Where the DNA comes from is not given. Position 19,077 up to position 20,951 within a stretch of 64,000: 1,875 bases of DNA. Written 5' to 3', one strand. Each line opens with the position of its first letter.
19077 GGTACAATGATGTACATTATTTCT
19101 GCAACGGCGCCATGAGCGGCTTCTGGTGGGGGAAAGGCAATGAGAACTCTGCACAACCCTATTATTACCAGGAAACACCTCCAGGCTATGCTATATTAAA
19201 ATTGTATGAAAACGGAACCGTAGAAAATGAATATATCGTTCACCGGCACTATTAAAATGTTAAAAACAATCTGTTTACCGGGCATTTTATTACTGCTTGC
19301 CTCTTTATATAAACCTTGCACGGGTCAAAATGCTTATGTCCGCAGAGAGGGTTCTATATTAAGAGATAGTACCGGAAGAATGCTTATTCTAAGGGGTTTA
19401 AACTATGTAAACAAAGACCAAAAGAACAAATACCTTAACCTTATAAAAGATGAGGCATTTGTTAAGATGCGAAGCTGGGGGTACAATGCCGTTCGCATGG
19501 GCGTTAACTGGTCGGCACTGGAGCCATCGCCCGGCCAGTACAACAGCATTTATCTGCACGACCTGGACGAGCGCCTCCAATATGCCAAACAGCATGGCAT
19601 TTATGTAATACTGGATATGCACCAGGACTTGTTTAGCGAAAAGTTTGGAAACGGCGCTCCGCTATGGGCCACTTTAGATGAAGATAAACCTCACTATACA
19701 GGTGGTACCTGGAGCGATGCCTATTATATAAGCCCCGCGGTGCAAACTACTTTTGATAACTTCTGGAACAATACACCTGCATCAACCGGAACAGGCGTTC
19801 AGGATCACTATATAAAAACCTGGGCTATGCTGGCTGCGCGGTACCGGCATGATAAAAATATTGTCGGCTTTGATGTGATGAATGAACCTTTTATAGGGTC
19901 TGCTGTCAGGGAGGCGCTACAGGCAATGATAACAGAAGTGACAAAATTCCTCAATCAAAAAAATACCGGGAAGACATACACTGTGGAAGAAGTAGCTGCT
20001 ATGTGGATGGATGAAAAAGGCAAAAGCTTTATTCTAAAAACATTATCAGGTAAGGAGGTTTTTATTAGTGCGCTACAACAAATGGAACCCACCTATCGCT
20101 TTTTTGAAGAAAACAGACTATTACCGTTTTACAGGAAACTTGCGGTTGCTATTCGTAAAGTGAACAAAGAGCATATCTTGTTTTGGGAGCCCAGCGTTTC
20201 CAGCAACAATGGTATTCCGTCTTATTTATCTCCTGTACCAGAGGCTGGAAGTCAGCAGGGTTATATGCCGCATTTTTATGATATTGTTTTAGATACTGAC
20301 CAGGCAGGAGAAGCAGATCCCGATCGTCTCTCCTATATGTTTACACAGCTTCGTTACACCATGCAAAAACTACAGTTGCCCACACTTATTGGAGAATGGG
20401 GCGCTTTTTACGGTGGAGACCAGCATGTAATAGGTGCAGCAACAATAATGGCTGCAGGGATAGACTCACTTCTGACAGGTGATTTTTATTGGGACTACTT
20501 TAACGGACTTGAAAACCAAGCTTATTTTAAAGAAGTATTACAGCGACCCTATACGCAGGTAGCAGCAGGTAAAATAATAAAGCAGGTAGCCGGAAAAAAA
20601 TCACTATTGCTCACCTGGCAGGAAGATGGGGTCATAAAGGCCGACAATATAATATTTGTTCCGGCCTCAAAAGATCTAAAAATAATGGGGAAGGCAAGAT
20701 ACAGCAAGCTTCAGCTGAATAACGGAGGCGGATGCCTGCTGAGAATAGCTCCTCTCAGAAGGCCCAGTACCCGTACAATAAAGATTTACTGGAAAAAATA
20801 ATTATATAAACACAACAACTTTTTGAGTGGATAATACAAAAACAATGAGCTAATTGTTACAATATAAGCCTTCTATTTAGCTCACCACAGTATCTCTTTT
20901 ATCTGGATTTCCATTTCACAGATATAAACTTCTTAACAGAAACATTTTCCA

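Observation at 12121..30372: Candidate glycosphingolipid-foraging PUL: endoglycoceramidase feeding Man-beta1,4-Glc phosphorylase without mannanase or epimerase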

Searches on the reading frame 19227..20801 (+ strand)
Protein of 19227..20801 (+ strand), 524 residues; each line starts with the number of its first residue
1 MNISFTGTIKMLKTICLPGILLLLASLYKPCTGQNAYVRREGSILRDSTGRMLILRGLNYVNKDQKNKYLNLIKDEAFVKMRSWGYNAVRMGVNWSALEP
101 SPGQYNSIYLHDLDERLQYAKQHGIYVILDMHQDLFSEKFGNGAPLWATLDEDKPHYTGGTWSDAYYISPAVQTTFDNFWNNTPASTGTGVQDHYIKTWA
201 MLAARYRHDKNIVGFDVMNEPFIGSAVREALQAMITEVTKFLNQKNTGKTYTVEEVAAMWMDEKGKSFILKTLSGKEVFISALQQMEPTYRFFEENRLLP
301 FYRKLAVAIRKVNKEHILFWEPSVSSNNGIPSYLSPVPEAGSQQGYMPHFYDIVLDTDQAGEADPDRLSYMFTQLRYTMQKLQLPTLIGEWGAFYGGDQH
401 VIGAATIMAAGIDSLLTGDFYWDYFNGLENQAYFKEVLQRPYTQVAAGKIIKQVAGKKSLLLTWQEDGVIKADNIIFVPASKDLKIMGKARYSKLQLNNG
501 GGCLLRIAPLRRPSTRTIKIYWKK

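Call 3: search_protein_families(library=pfam, proteins=[window:19227-20801:+])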
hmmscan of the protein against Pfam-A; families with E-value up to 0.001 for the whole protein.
window:19227-20801:+ (524 aa): 3 families
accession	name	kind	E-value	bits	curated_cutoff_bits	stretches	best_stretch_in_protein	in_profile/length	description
PF00150.24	Cellulase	-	3.8e-27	95.9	23.5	2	69-246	21-158/272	Cellulase (glycosyl hydrolase family 5)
PF01301.25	Glyco_hydro_35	-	3.8e-08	33.7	27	1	76-149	28-101/319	Glycosyl hydrolases family 35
PF02449.21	Glyco_hydro_42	-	1.4e-06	28.4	21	1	75-129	13-65/376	Beta-galactosidase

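Call 4: search_protein_families(library=ncbifam, proteins=[window:19227-20801:+])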
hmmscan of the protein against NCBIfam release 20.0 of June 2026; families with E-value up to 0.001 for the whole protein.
window:19227-20801:+ (524 aa): 1 family
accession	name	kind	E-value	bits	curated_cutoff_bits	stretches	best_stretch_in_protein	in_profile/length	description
NF051847.1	EndGlycCerase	equivalog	4.5e-36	124.4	700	2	35-228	18-209/455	endoglycoceramidase I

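Call 5: search_solved_structures(query=window:19227-20801:+, max_evalue=0.001, show_alignments=2)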
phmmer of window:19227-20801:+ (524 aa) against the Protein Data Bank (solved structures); distinct sequences matched with E-value up to 0.001: 25.
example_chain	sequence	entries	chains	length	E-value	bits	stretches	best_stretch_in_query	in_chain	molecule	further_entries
2osw_A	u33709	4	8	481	7.7e-40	140.6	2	41-232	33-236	Endoglycoceramidase II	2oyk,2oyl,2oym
2osx_A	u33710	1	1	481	3.3e-39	138.6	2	41-232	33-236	Endoglycoceramidase II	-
2osy_A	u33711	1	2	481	5.3e-39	137.9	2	41-232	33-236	Endoglycoceramidase II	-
6jyz_A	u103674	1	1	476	3.7e-25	92.2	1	42-224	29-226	Putative secreted endoglycosylceramidase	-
5ccu_A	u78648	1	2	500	5.5e-24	88.3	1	38-226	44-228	Putative secreted endoglycosylceramidase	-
5j14_A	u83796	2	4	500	1.8e-23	86.6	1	38-226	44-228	Putative secreted endoglycosylceramidase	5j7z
8exd_A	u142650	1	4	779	9.1e-14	54.6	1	78-149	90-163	Sterylglucosidase A (SglA)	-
7lpo_A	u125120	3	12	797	1.6e-09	40.6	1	67-149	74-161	Cytoplasmic protein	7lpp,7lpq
4hty_A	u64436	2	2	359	3.2e-07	33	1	32-143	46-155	Cellulase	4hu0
9ku5_A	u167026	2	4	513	1.7e-06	30.6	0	78-133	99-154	Glycoside hydrolase | Putative beta-xylosidase GE32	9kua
8fc0_A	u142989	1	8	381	4e-06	29.4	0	191-225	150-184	CelE2 (Fragment)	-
1tg7_A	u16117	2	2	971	1.4e-05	27.6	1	76-148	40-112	beta-galactosidase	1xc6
8bn7_CCC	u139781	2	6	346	1.9e-05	27.1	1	34-143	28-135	Cellulase, putative, cel5C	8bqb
4im4_A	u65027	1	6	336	3.6e-05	26.2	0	79-134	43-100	Endoglucanase E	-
5ifp_A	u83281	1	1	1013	5.2e-05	25.7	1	76-148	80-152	beta-galactosidase A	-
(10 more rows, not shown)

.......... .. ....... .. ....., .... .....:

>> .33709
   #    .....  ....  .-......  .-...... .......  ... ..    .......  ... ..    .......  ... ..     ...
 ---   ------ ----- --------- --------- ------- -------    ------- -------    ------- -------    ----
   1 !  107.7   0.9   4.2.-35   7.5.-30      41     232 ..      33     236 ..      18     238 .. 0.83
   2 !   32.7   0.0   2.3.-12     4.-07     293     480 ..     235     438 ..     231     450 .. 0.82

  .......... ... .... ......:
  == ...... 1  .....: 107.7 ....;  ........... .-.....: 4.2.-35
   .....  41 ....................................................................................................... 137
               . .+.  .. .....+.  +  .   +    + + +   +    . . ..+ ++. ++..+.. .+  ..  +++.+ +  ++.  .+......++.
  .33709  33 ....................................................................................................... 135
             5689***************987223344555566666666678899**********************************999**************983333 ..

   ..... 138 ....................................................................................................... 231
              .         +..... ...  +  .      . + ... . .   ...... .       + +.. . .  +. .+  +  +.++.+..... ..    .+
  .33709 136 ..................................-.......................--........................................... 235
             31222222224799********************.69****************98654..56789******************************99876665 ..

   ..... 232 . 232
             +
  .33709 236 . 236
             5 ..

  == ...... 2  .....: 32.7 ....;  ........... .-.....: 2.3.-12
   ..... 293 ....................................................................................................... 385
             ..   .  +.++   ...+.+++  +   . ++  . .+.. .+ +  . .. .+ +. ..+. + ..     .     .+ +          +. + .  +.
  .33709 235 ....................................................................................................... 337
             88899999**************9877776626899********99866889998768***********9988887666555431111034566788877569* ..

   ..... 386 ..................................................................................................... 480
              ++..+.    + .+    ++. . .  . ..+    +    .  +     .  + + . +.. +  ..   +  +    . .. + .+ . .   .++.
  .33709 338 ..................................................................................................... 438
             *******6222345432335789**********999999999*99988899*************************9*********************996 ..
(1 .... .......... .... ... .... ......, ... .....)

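Call 32: find_homologous_proteins(query=window:19257-20801:+, max_evalue=1e-10)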
Query window:19257-20801:+ (514 aa): 752 proteins with E <= 1e-10 among 8000 candidates; the best 120 are listed.
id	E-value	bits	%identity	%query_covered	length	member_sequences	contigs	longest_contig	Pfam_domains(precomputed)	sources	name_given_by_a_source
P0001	0.0e+0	1100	100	92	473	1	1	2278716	PF00150.25,PF02449.22,PF01301.26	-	-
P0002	0.0e+0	1056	88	100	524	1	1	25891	PF00150.25,PF02449.22,PF01301.26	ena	-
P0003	3.8e-296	1001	83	98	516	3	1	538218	PF00150.25,PF02449.22,PF01301.26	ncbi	ncbi:glycoside hydrolase family 5 protein [Niabella aquatica]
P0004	1.3e-263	894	77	96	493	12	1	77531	PF00150.25,PF02449.22,PF01301.26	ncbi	ncbi:MAG: cellulase family glycosylhydrolase [Niabella sp.]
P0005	4.4e-237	806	69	99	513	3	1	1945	PF00150.25,PF02449.22,PF01301.26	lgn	-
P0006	6.9e-236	802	68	98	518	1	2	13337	PF00150.25,PF02449.22,PF01301.26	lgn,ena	-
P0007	2.0e-230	784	65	100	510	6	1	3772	PF00150.25,PF02449.22,PF01301.26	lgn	-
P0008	2.9e-230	784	66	96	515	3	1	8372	PF00150.25,PF02449.22,PF01301.26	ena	-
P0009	2.5e-229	781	67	97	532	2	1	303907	PF00150.25,PF02449.22,PF01301.26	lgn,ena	-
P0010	1.9e-226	771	66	98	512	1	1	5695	PF00150.25,PF02449.22,PF01301.26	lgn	-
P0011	4.4e-224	763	66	95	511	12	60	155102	PF00150.25,PF02449.22,PF01301.26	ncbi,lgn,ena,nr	ncbi:MAG: glycoside hydrolase family 5 protein [Chitinophagaceae bacterium]|nr:glycoside hydrolase f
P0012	9.2e-224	762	63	97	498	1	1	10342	PF00150.25,PF02449.22,PF01301.26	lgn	-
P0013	2.4e-217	741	63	96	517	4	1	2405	PF00150.25,PF02449.22,PF01301.26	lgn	-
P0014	7.1e-213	726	61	100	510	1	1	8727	PF00150.25,PF02449.22,PF01301.26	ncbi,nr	ncbi:MAG: hypothetical protein E6Q95_05060 [Chitinophagaceae bacterium]|nr:MAG: hypothetical protein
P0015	1.7e-211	722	61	99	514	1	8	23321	PF00150.25,PF02449.22,PF01301.26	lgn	-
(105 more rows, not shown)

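Call 33: find_encoding_contigs(protein=P0003, flank=10000, max_places=3)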
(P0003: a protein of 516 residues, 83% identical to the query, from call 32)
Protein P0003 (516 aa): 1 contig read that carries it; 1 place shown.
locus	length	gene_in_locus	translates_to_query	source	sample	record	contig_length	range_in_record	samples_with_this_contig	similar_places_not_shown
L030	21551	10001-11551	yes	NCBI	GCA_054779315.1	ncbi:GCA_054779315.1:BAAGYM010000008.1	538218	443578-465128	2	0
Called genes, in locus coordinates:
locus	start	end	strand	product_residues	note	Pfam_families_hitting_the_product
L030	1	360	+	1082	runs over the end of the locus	PF07719:TPR_2 (faint), PF13374:TPR_10 (faint), PF13424:TPR_12, PF12770:CHAT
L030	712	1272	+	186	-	PF07638:Sigma70_ECF (faint), PF04542:Sigma70_r2, PF08281:Sigma70_r4_2, PF00196:GerE (weak), PF04545:Sigma70_r4 (weak)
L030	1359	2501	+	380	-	PF04773:FecR, PF16344:FecR_C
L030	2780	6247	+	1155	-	PF07660:STN (faint), PF16344:FecR_C, PF13620:CarboxypepD_reg, PF13715:CarbopepD_reg_2, PF07715:Plug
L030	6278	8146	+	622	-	PF14322:SusD-like_3 (weak), PF12771:SusD-like_2 (weak), PF07980:SusD_RagB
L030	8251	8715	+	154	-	-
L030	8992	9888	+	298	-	PF00149:Metallophos, PF12850:Metallophos_2 (faint)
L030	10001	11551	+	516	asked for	PF00150:Cellulase, PF01301:Glyco_hydro_35, PF02449:Glyco_hydro_42 (faint)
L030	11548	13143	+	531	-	PF00722:Glyco_hydro_16 (faint)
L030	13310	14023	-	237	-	PF01904:DUF72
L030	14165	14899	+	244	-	PF01149:Fapy_DNA_glyco (weak), PF06831:H2TH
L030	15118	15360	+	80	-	-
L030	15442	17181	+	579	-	PF22680:Glyco_hydro_123_N_2, PF19543:GH123_N, PF13320:GH123_cat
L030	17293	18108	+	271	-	PF23226:Exo_endo_phos_PGAP2IP, PF03372:Exo_endo_phos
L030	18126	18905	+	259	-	PF00722:Glyco_hydro_16, PF26113:GH16_XgeA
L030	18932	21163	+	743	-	PF01120:Alpha_L_fucos, PF13287:Fn3_assoc, PF13290:CHB_HEX_C_1, PF00754:F5_F8_type_C, PF22633:F5_F8_type_C_2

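Call 34: find_encoding_contigs(protein=P0002, flank=10000, max_places=3)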
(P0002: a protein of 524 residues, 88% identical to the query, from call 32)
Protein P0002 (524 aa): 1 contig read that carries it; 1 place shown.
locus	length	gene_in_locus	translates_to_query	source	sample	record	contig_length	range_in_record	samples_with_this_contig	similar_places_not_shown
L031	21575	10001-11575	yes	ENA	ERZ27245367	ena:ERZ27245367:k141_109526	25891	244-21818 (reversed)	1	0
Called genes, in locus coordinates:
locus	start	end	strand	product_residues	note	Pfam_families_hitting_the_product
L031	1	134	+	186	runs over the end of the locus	PF04542:Sigma70_r2, PF08281:Sigma70_r4_2, PF00196:GerE, PF04545:Sigma70_r4 (weak)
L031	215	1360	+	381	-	PF04773:FecR, PF16344:FecR_C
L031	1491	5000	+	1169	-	PF16344:FecR_C (faint), PF13620:CarboxypepD_reg, PF13715:CarbopepD_reg_2, PF07715:Plug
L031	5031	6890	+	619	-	PF12771:SusD-like_2 (weak), PF14322:SusD-like_3 (weak), PF07980:SusD_RagB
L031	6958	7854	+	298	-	PF00149:Metallophos, PF12850:Metallophos_2 (faint)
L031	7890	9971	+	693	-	PF02838:Glyco_hydro_20b, PF00728:Glyco_hydro_20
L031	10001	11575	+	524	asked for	PF00150:Cellulase, PF01301:Glyco_hydro_35, PF02449:Glyco_hydro_42 (faint)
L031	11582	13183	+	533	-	PF00722:Glyco_hydro_16 (faint)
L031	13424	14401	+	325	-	PF13620:CarboxypepD_reg, PF13715:CarbopepD_reg_2, PF07715:Plug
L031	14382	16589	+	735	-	PF00593:TonB_dep_Rec_b-barrel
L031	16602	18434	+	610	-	PF14322:SusD-like_3, PF07980:SusD_RagB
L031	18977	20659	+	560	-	PF22680:Glyco_hydro_123_N_2, PF19543:GH123_N (weak), PF13320:GH123_cat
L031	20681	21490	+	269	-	PF14529:Exo_endo_phos_2 (faint), PF23226:Exo_endo_phos_PGAP2IP, PF03372:Exo_endo_phos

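Call 50: search_solved_structures(query=L030:11548-13143:+, max_evalue=0.01)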
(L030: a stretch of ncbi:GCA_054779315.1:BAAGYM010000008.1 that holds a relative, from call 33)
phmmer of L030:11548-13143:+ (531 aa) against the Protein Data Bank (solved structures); distinct sequences matched with E-value up to 0.01: 0.

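Call 88: search_protein_families(library=ncbifam, max_evalue=0.01, proteins=[L030:11548-13143:+, L030:18126-18905:+, L030:17293-18108:+, L030:15442-17181:+, L031:7890-9971:+, L030:8251-8715:+])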
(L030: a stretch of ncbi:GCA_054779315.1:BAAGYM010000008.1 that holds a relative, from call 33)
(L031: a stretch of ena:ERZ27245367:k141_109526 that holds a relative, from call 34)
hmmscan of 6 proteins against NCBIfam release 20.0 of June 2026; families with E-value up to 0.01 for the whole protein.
L030:11548-13143:+ (531 aa): 0 families

L030:18126-18905:+ (259 aa): 3 families
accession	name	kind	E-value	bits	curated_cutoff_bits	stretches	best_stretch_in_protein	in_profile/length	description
NF052454.1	BtaGlycanEglC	equivalog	3.2e-15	56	700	1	86-257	299-457/459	endo-1,3-1,4-beta-glycanase EglC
NF052392.1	BetGlycExoK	equivalog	1.1e-07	31.5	350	1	65-256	68-244/261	endo-1,3-1,4-beta-glycanase ExoK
NF041449.1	K_carrageenase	equivalog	7.7e-06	25.3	350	1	32-131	31-125/283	kappa-carrageenase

L030:17293-18108:+ (271 aa): 6 families
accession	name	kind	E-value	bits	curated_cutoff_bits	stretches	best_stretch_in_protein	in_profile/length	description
NF003842.0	PRK05421.1-4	equivalog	1.6e-14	53.9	144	1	21-269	19-257/259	endonuclease/exonuclease/phosphatase family protein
TIGR00633.1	xth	equivalog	2.6e-10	40.3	99.05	1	35-136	2-88/255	exodeoxyribonuclease III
TIGR00195.1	exoDNase_III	equivalog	8.6e-06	25.5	182.55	1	58-147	18-94/254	exodeoxyribonuclease III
NF045851.1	mem_nucl_MnuA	subfamily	7.9e-05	22.8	185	1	36-95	1-63/317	MnuA family membrane nuclease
NF003840.0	PRK05421.1-2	equivalog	0.00041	19.5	163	1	24-269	52-280/282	endonuclease/exonuclease/phosphatase family protein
NF008733.0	PRK11756.1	equivalog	0.0013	18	280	0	56-128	16-78/269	exodeoxyribonuclease III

L030:15442-17181:+ (579 aa): 0 families

L031:7890-9971:+ (693 aa): 1 family
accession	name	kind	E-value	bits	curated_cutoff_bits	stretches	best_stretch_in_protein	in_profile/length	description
NF041654.1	GlcNAcase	equivalog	2.8e-07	29.4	1000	1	29-159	23-148/732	beta-N-acetylglucosaminidase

L030:8251-8715:+ (154 aa): 0 families

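Call 92: predict_structure(alignment_id=A1)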
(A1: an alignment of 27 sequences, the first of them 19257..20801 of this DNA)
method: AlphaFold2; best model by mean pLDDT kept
length: 514 residues; sequences in the alignment: 27
mean_pLDDT: 90.6   pTM: 0.90
mean pLDDT of the five models: 90.6, 90.3, 89.7, 89.6, 88.5
residues with pLDDT >= 90: 375; 70-90: 113; 50-70: 23; < 50: 3
segments of 3 or more residues with pLDDT < 50: 18-20
pLDDT, mean of each block of 10 residues (from residue 1): 65 59 83 96 97 89 93 95 94 96 97 96 71 86 89 84 95 95 96 98 95 95 94 85 90 85 86 96 98 98 98 89 96 96 76 86 94 96 79 91 95 91 91 97 94 96 95 90 85 93 96 84
secondary structure, 60 per line:
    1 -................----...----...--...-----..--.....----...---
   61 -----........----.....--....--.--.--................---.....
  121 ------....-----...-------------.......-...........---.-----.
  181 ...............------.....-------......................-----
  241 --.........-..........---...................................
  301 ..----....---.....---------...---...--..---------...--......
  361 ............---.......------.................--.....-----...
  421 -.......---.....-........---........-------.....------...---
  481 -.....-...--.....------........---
elements in order: H2-17 E29-31 E34-36 E46-50 H66-73 E78-82 H85-88 H97-112 E116-120 H127-130 H152-158 H160-170 H181-195 E202-206 H214-235 H243-251 H253-262 H266-302 E307-310 H314-318 E334-336 H355-372 E376-382 H389-405 E408-412 H422-428 E432-436 E438-445 E449-456 E464-468 E475-477 E482-486 E493-497 E504-511

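Call 95: fold_search(model_id=the predicted structure, library=pdb)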
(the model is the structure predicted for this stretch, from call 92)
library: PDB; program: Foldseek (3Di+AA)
matches with E <= 10: 1583; with E <= 0.001: 721
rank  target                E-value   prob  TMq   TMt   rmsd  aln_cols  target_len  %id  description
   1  2osw_B                1.6e-30  1.00  0.69  0.81   4.1       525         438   24  Endo-glycoceramidase II from Rhodococcus sp. (released 2007-02-27)
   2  2oyk_B                3.2e-30  1.00  0.70  0.80   4.1       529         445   24  Endo-glycoceramidase II from Rhodococcus sp.: cellobiose-like isofagomine complex (released 2007-03-06)
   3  2osy_B                5.4e-30  1.00  0.70  0.82   4.6       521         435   24  Endo-glycoceramidase II from Rhodococcus sp.: Lactosyl-Enzyme Intermediate (released 2007-02-27)
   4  2oym_B                6.5e-30  1.00  0.70  0.82   5.3       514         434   24  Endo-glycoceramidase II from Rhodococcus sp.: five-membered iminocyclitol complex (released 2007-03-06)
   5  2oym_A                1.2e-29  1.00  0.70  0.82   5.3       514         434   24  Endo-glycoceramidase II from Rhodococcus sp.: five-membered iminocyclitol complex (released 2007-03-06)
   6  2osw_A                1.3e-29  1.00  0.69  0.82   4.7       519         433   24  Endo-glycoceramidase II from Rhodococcus sp. (released 2007-02-27)
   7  2osy_A                1.4e-29  1.00  0.69  0.82   4.9       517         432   23  Endo-glycoceramidase II from Rhodococcus sp.: Lactosyl-Enzyme Intermediate (released 2007-02-27)
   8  2oyk_A                2.0e-29  1.00  0.69  0.81   4.7       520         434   23  Endo-glycoceramidase II from Rhodococcus sp.: cellobiose-like isofagomine complex (released 2007-03-06)
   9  2osx_A                2.9e-29  1.00  0.71  0.81   4.5       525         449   24  Endo-glycoceramidase II from Rhodococcus sp.: Ganglioside GM3 Complex (released 2007-02-27)
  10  5j7z_B                1.1e-28  1.00  0.67  0.78   6.8       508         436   21  Crystal structure of endoglycoceramidase I from Rhodococ-cus equi in complex with GM1 (released 2016-04-27)
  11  5j14_B                4.6e-28  1.00  0.68  0.80   5.4       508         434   21  Crystal structure of endoglycoceramidase I from Rhodococ-cus equi in complex with GM3 (released 2016-04-27)
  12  5ccu_B                1.2e-27  1.00  0.67  0.79   5.5       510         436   21  Crystal structure of endoglycoceramidase I from Rhodococ-cus equi (released 2015-09-02)
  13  5ccu_A                1.2e-27  1.00  0.67  0.76   5.7       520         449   21  Crystal structure of endoglycoceramidase I from Rhodococ-cus equi (released 2015-09-02)
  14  5j14_A                8.7e-27  1.00  0.68  0.77   5.4       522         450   20  Crystal structure of endoglycoceramidase I from Rhodococ-cus equi in complex with GM3 (released 2016-04-27)
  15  6jyz                  1.7e-26  1.00  0.66  0.74   5.5       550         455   21  Crystal structure of endogalactoceramidase (released 2019-10-02)
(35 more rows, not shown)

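Call 105: predict_structure(alignment_id=A2)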
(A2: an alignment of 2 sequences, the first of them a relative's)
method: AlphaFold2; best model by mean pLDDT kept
length: 531 residues; sequences in the alignment: 2
mean_pLDDT: 38.7   pTM: 0.25
mean pLDDT of the five models: 38.7, 38.0, 37.1, 34.9, 34.5
residues with pLDDT >= 90: 1; 70-90: 59; 50-70: 96; < 50: 375
segments of 3 or more residues with pLDDT < 50: 1-29, 112-431, 469-487, 500-504
pLDDT, mean of each block of 10 residues (from residue 1): 38 32 33 56 72 85 81 59 78 81 75 39 29 23 23 22 21 23 21 23 26 23 21 22 24 22 21 22 21 23 26 21 23 31 32 34 32 27 27 26 22 25 36 56 62 63 58 32 40 64 51 65 57 49
secondary structure, 60 per line:
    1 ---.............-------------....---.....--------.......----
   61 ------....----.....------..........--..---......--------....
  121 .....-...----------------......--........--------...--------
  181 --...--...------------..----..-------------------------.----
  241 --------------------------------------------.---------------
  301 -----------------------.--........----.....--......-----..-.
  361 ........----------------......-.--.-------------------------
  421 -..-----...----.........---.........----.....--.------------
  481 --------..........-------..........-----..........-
elements in order: H4-16 E30-33 E37-41 E50-56 E67-70 E75-79 E86-95 E103-108 H117-125 H146-151 H154-161 E183-185 E188-190 E327-334 E339-343 E346-351 H360-368 E385-390 E429-431 E436-444 E448-456 E461-465 E489-498 E506-515 E521-530

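Call 111: search_solved_structures(query=L030:17293-18108:+, max_evalue=0.01)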
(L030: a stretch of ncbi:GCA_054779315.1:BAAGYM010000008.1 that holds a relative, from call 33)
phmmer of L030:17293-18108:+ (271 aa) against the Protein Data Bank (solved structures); distinct sequences matched with E-value up to 0.01: 2.
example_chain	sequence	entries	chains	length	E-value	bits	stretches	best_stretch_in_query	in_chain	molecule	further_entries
4ruw_A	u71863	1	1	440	3.3e-11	46.4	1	18-198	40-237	Endonuclease/exonuclease/phosphatase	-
3g6s_A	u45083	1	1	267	6e-05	25.9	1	32-211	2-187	Putative endonuclease/exonuclease/phosphatase family protein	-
